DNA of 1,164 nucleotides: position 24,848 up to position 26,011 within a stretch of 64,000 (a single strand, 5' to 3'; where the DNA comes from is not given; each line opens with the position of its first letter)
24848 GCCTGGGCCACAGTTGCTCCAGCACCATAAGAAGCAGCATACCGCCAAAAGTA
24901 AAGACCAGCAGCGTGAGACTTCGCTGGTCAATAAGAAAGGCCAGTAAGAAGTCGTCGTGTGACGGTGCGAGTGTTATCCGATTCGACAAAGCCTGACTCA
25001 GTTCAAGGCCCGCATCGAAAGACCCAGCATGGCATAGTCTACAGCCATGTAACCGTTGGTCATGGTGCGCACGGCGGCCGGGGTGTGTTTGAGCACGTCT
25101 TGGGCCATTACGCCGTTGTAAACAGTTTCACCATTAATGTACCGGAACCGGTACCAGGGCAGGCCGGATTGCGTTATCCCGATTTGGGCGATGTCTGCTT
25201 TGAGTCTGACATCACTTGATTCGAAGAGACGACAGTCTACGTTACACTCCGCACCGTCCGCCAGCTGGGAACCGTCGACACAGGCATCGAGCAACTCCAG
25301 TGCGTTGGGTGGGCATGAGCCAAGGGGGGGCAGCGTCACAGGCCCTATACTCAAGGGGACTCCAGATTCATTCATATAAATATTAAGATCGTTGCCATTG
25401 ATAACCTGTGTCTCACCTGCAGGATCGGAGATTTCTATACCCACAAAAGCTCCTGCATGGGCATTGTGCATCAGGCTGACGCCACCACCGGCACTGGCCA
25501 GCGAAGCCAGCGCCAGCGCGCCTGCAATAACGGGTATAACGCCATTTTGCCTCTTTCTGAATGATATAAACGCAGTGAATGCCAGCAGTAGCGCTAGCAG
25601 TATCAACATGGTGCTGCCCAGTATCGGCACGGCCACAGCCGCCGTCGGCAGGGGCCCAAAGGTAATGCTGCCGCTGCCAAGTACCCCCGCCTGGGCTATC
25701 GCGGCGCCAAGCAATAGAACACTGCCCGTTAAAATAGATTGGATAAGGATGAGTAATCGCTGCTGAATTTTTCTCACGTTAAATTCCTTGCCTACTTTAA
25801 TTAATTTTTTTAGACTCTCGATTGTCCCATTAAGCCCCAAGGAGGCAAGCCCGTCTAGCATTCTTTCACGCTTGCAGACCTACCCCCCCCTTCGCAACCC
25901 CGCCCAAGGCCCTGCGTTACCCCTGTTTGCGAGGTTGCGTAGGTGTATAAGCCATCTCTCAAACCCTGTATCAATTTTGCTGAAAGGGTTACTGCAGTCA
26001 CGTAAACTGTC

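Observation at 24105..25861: Two-gene module (internal-exosortase-signal protein + fatty acid hydroxylase family enzyme) that occurs twice in this window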

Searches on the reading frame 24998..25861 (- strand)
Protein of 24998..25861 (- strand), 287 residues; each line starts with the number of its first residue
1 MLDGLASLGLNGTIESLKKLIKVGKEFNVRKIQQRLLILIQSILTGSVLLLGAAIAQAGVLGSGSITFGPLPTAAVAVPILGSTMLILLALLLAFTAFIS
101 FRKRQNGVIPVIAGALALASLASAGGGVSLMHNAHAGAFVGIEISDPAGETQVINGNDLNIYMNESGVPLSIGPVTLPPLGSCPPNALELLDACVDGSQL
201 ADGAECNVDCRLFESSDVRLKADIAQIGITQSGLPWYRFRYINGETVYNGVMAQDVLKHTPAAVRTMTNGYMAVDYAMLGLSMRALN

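Call 3: search_protein_families(library=ncbifam, proteins=[window:24998-25861:-], max_evalue=1)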
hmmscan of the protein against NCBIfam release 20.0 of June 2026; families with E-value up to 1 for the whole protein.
window:24998-25861:- (287 aa): 3 families
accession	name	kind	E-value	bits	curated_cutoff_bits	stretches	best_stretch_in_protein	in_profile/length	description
NF033207.2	midcut_by_XrtH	subfamily_domain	1.7e-23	83.6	45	1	44-210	6-174/175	midcut-by-XrtH protein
NF033808.0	copper_CopD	equivalog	0.016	14.8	195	1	27-128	33-137/295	copper homeostasis membrane protein CopD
TIGR04174.1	IPTL_CTERM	subfamily_domain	0.15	12.4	20.5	1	81-104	4-27/27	IPTL-CTERM sorting domain-containing protein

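Call 4: search_protein_families(library=pfam, proteins=[window:24998-25861:-], max_evalue=1)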
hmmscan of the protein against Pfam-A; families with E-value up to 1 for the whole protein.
window:24998-25861:- (287 aa): 3 families
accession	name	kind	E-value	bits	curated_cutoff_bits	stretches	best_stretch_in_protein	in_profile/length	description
PF13884.11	Peptidase_S74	-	6.7e-05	23.5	22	1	216-264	1-57/58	Chaperone of endosialidase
PF03769.21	Attacin_C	-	0.011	16.5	28.8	1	120-167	39-86/120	Attacin, C-terminal region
PF03631.20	Virul_fac_BrkB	-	0.041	14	33.7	1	6-137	87-222/259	Virulence factor BrkB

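Call 10: find_homologous_proteins(query=window:24998-25861:-)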
Query window:24998-25861:- (287 aa): 25 proteins with E <= 0.001 among 8000 candidates.
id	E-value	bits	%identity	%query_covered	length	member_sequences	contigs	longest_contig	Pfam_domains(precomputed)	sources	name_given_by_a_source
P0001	4.4e-176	602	99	100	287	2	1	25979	-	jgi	jgi:hypothetical protein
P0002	1.3e-145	502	93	90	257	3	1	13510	-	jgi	jgi:hypothetical protein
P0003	5.2e-106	372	71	90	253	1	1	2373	-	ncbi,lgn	-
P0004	3.6e-101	356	68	90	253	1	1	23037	-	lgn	-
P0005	6.3e-86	306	60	89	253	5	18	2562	-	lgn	-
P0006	2.1e-80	288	56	90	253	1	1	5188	-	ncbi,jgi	jgi:hypothetical protein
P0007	8.1e-51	191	60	62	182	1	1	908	-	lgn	-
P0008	9.5e-49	184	47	83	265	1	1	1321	PF13884.12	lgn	-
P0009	9.8e-47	178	45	77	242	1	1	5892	-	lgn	-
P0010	2.6e-45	173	56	64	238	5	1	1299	-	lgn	-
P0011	1.6e-43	167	54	64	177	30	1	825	-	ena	-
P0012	2.2e-43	167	45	77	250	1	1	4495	PF13884.12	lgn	-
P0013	2.3e-43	167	54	64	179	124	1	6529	-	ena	-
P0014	2.2e-40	157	42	84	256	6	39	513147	PF13884.12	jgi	jgi:hypothetical protein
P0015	1.2e-36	145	44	65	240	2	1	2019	PF13884.12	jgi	jgi:hypothetical protein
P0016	4.4e-32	130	39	80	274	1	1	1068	PF13884.12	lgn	-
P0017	1.5e-28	118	34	84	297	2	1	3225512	PF13884.12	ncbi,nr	ncbi:midcut-by-XrtH protein [Pseudazoarcus pumilus]|nr:midcut-by-XrtH protein [Pseudazoarcus pumilus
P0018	3.5e-12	65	55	25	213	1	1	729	PF13884.12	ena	-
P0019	2.4e-9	55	58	23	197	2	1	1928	PF13884.12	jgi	jgi:hypothetical protein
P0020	5.9e-9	54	59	21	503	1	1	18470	PF13884.12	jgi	jgi:hypothetical protein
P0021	7.6e-7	47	49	24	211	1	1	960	PF13884.12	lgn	-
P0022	7.9e-6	44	45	25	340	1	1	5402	PF13884.12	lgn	-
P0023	5.8e-5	41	49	23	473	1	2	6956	PF13884.12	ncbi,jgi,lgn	jgi:hypothetical protein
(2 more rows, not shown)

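Call 11: find_encoding_contigs(protein=window:24998-25861:-, flank=10000)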
Protein window:24998-25861:- (287 aa): no gene with exactly this product is on record in the collection.

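Call 12: find_encoding_contigs(protein=P0017, flank=10000, max_places=3)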
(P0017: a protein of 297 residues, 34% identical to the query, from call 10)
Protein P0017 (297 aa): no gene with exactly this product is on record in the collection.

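Call 13: find_encoding_contigs(protein=P0014, flank=10000, max_places=3)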
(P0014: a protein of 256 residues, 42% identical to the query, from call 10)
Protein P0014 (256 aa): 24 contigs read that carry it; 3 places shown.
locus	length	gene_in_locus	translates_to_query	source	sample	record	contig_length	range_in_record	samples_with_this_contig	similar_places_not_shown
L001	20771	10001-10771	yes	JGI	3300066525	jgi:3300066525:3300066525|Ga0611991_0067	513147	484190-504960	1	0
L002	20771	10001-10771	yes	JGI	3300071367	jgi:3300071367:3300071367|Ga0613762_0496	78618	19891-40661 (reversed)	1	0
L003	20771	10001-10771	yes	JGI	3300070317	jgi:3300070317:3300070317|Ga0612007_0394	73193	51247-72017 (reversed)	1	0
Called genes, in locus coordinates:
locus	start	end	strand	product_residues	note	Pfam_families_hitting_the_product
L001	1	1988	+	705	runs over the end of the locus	PF01966:HD, PF13328:HD_4, PF04607:RelA_SpoT, PF02824:TGS, PF19296:RelA_AH (weak), PF28438:RelA_RIS, PF01842:ACT (faint), PF13291:ACT_4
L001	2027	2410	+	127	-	PF01042:Ribonuc_L-PSP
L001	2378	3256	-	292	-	PF13460:NAD_binding_10 (weak)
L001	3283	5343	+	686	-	PF17191:RecG_wedge, PF01336:tRNA_anti-codon (weak), PF00270:DEAD, PF04851:ResIII, PF13604:AAA_30 (weak), PF00271:Helicase_C, PF19833:RecG_dom3_C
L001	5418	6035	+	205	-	PF04345:Chor_lyase, PF01947:Rv2949c-like (weak)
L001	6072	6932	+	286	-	PF01040:UbiA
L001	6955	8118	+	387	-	PF04339:FemAB_like, PF13480:Acetyltransf_6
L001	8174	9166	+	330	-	PF01048:PNP_UDP_1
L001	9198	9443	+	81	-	-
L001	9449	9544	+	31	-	-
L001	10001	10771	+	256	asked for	PF13884:Peptidase_S74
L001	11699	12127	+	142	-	-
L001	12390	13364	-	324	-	PF03060:NMO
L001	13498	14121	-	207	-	-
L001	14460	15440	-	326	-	PF00561:Abhydrolase_1, PF12146:Hydrolase_4, PF12697:Abhydrolase_6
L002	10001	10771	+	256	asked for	PF13884:Peptidase_S74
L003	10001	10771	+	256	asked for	PF13884:Peptidase_S74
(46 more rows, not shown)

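Call 14: find_encoding_contigs(protein=P0004, flank=10000, max_places=3)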
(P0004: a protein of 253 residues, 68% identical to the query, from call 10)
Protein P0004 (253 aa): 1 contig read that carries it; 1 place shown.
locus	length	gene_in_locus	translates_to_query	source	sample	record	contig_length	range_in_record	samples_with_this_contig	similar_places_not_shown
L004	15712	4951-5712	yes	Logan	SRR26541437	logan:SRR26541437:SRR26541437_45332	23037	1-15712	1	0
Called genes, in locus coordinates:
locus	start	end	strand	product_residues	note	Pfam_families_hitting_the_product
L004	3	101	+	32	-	?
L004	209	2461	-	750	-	PF00884:Sulfatase, PF16347:SGSH_C, PF14240:YHYH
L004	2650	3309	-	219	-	PF01965:DJ-1_PfpI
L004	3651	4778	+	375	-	PF00355:Rieske, PF00848:Ring_hydroxyl_A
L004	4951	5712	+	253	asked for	-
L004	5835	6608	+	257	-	PF04116:FA_hydroxylase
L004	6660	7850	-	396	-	PF00144:Beta-lactamase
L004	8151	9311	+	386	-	PF01321:Creatinase_N, PF00557:Peptidase_M24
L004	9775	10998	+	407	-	PF03476:MOSC_N, PF03473:MOSC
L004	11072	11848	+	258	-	PF00165:HTH_AraC (weak), PF12833:HTH_18, PF00165:HTH_AraC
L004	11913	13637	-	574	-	PF01019:G_glu_transpept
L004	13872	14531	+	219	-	PF02230:Abhydrolase_2, PF12146:Hydrolase_4 (faint)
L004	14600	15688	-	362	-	PF00291:PALP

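Call 26: find_encoding_contigs(protein=P0009, flank=10000, max_places=3)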
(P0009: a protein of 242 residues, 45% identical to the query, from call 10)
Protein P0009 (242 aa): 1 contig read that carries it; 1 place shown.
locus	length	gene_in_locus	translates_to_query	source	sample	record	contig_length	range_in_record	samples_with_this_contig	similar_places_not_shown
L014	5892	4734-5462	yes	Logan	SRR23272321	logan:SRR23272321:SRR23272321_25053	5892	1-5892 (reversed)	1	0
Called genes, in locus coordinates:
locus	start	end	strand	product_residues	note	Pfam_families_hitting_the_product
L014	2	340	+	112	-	?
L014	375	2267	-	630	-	PF00884:Sulfatase, PF16347:SGSH_C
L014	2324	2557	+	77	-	-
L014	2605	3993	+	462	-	-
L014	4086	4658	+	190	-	PF18203:IPTL-CTERM (weak)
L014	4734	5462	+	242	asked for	-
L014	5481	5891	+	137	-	?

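Call 38: search_protein_families(library=ncbifam, proteins=[L014:4086-4658:+], max_evalue=0.01)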
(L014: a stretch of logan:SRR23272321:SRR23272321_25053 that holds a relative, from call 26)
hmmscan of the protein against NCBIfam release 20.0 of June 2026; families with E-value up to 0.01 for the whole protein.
L014:4086-4658:+ (190 aa): 2 families
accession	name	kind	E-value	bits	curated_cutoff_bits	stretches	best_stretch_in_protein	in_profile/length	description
NF033207.2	midcut_by_XrtH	subfamily_domain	1.9e-19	70.4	45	1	10-160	5-168/175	midcut-by-XrtH protein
TIGR04174.1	IPTL_CTERM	subfamily_domain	4.7e-05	23.6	20.5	1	41-65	1-25/27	IPTL-CTERM sorting domain-containing protein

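Call 61: search_protein_representatives(alignment_id=A1)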
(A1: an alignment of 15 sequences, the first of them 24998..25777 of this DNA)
Query: 15 sequences, 249 profile positions. Proteins with E-value up to 0.001 (for the whole library): 10461; up to 1e-10: 3025; up to 1e-30: 66. The best 150 are listed.
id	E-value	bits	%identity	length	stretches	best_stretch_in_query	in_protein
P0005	5.4e-107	373.3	-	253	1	1-248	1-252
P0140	1.1e-85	303.5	-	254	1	8-249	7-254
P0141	2.9e-85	302.1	-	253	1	13-248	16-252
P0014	5.1e-84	298.0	-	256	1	3-249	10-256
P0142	9.2e-79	280.8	-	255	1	1-249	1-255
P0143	5.5e-75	268.4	-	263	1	5-249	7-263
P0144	1.2e-73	264.1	-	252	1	3-248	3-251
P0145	1.1e-72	260.9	-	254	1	13-248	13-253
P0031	1.2e-71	257.5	-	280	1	4-249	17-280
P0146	4.3e-71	255.7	-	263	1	9-249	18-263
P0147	1.9e-70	253.6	-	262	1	20-248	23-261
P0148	3.0e-68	246.4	-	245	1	7-248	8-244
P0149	2.5e-65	236.8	-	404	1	22-248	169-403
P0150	2.0e-64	233.8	-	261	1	19-249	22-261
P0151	3.0e-64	233.3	-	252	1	15-249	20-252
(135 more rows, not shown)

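Call 66: predict_structure(alignment_id=A1)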
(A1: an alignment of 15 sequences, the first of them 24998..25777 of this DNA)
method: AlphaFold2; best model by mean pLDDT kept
length: 259 residues; sequences in the alignment: 15
mean_pLDDT: 76.3   pTM: 0.48
mean pLDDT of the five models: 76.3, 75.4, 73.5, 72.9, 72.4
residues with pLDDT >= 90: 79; 70-90: 89; 50-70: 59; < 50: 32
segments of 3 or more residues with pLDDT < 50: 20-32, 48-53, 97-108
pLDDT, mean of each block of 10 residues (from residue 1): 66 57 44 74 66 64 82 69 64 53 48 86 89 92 92 77 89 93 65 87 94 88 93 85 83 84
secondary structure, 60 per line:
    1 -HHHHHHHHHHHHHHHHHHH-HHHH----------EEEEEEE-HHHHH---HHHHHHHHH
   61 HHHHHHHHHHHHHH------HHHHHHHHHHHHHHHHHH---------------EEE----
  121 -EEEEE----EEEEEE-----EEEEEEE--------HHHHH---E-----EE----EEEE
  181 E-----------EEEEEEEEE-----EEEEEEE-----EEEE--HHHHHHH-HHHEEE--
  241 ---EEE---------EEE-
elements in order: H2-20 H22-25 E36-42 H44-48 H52-74 H81-98 E114-116 E122-126 E131-136 E142-148 H157-161 E177-181 E193-201 E207-213 E219-222 H225-231 E236-238 E244-246 E256-258

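Call 71: fold_search(model_id=the predicted structure, library=pdb)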
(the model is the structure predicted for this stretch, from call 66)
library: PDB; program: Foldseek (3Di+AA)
matches with E <= 10: 131; with E <= 0.001: 0
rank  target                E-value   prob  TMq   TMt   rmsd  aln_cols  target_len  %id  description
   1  6z9u_B                9.1e-01  0.12  0.12  0.21  10.2        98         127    7  Crystal structure of a TSEN15-34 heterodimer. (released 2021-06-30)
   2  2rio_B                1.3e+00  0.06  0.10  0.08  10.3        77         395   10  Structure of the dual enzyme Ire1 reveals the basis for catalysis and regulation of non-conventional splicing (released 2008-01-29)
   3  7bmk_A                1.3e+00  0.06  0.10  0.07  11.2       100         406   13  ATP-Competitive Partial Antagonists-'PAIR's-Rheostatically Modulate IRE1alpha's Kinase Helix-alphaC to Segregate its R (released 2021-09-29)
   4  4z7g_A                1.7e+00  0.04  0.10  0.07  11.7        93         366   15  Crystal structure of human IRE1 cytoplasmic kinase-RNase region - apo (released 2015-05-27)
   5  6z9u_D                2.1e+00  0.08  0.12  0.21  10.1        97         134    7  Crystal structure of a TSEN15-34 heterodimer. (released 2021-06-30)
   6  4yz9_B                2.2e+00  0.03  0.10  0.08  11.7       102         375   17  Crystal Structure of human phosphorylated IRE1alpha in complex with a type III kinase inhibitor (GSK2850163A) (released 2015-11-11)
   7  3lj0_A                2.4e+00  0.06  0.11  0.08   7.0        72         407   10  IRE1 complexed with ADP and Quercetin (released 2010-05-12)
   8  4yzc_B                2.5e+00  0.04  0.10  0.07  10.7        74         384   14  Crystal structure of pIRE1alpha in complex with staurosporine (released 2015-11-11)
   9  4yzc_A                2.5e+00  0.04  0.10  0.07  10.2        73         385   12  Crystal structure of pIRE1alpha in complex with staurosporine (released 2015-11-11)
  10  6b5j_A                2.8e+00  0.03  0.10  0.10   9.9        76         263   14  TNNI3K complexed with a 4,6-diaminopyrimidine (released 2018-04-04)
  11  6fto_A                3.2e+00  0.15  0.12  0.36   5.6        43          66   14  Crystal structure of the Chp2 chromoshadow domain in complex with N-terminal domain of chromatin remodeler Mit1 (released 2019-03-27)
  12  9gow_D                3.2e+00  0.04  0.10  0.09  10.1        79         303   11  Crystal structure of phosphorylated human IRE1a in complex with IA107 (released 2025-09-17)
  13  4z7g_B                3.2e+00  0.03  0.10  0.07  11.6        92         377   14  Crystal structure of human IRE1 cytoplasmic kinase-RNase region - apo (released 2015-05-27)
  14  1e0b_A                3.4e+00  0.14  0.13  0.41   5.6        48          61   19  Chromo shadow domain from fission yeast swi6 protein. (released 2000-05-12)
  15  8uvl                  3.4e+00  0.04  0.10  0.07   9.6        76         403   12  Crystal structure of selective IRE1a inhibitor 29 at the enzyme active site (released 2024-05-29)
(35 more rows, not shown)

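Call 73: search_solved_structures(query=A1, max_evalue=0.01)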
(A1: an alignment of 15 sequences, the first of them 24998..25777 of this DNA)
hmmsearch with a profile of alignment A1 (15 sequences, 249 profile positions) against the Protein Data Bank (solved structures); distinct sequences matched with E-value up to 0.01: 0.

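Call 87: search_dna_similar(query=P0017, collection=plasmids, mode=protein, max_evalue=0.001, max_rows=20)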
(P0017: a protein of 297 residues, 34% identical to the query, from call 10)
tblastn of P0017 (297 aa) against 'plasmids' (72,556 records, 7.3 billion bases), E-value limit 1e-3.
Records with a match: 72; places in all: 72; records where one place covers at least 80% of the query: 0.
Best place of each record, by identity: <60% 72.
By first word of the organism name: Rhizobium 70; Pseudochrobactrum 1; Neorhizobium 1.
By predicted mobility (MOB-suite, as given by PLSDB): non-mobilizable 35; mobilizable 27; conjugative 10.
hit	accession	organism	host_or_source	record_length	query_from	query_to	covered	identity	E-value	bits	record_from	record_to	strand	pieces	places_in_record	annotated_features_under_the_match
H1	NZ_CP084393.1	Pseudochrobactrum sp. XF203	pure culture,Dongxiang wild rice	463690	226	296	24%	49.3%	3e-12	74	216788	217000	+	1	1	tail fiber domain-containing protein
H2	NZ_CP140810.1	Rhizobium beringeri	Trifolium pratense,whole organism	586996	226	293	23%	50.0%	3e-10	68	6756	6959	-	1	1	tail fiber domain-containing protein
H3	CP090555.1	Neorhizobium galegae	Galega,Cell culture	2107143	229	296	23%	50.0%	3e-10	68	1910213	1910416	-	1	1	tail fiber domain-containing protein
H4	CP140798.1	Rhizobium beringeri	Trifolium pratense,whole organism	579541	226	293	23%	50.0%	1e-9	66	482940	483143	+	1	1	tail fiber domain-containing protein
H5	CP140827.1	Rhizobium beringeri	Trifolium pratense,whole organism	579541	226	293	23%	50.0%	1e-9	66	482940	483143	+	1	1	tail fiber domain-containing protein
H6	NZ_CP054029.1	Rhizobium hidalgonense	Pisum sativum l. (pea),Pure culture,Pea ...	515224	226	296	24%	47.9%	1e-8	64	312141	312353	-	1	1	tail fiber domain-containing protein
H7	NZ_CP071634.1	Rhizobium sp. NZLR1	lentil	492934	227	296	24%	48.6%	4e-9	65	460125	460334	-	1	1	tail fiber domain-containing protein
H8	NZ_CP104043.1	Rhizobium sp. WSM4643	Pisum sativum,Cell culture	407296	227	293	23%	49.3%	1e-9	66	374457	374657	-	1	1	tail fiber domain-containing protein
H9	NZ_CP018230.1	Rhizobium leguminosarum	Vavilovia formosa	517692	227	293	23%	49.3%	2e-9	66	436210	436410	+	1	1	tail fiber domain-containing protein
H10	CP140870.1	Rhizobium ruizarguesonis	Trifolium pratense,whole organism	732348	227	293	23%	49.3%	2e-9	66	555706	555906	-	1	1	tail fiber domain-containing protein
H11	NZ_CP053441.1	Rhizobium brockwellii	Trifolium repens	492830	227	293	23%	49.3%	2e-9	66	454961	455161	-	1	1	tail fiber domain-containing protein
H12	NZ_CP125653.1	Rhizobium sp. BT04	Phaseolus vulgaris,Pure culture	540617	227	293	23%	49.3%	3e-9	65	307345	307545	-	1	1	tail fiber domain-containing protein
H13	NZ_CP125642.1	Rhizobium sp. BT03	Phaseolus vulgaris,Pure culture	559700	227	296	24%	47.1%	3e-8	62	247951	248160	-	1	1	tail fiber domain-containing protein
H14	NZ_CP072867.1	Rhizobium sp. NLR16a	lentil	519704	226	296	24%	46.5%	3e-9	66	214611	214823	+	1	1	tail fiber domain-containing protein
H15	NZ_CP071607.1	Rhizobium binae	lentil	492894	226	296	24%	46.5%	2e-8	63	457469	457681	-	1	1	tail fiber domain-containing protein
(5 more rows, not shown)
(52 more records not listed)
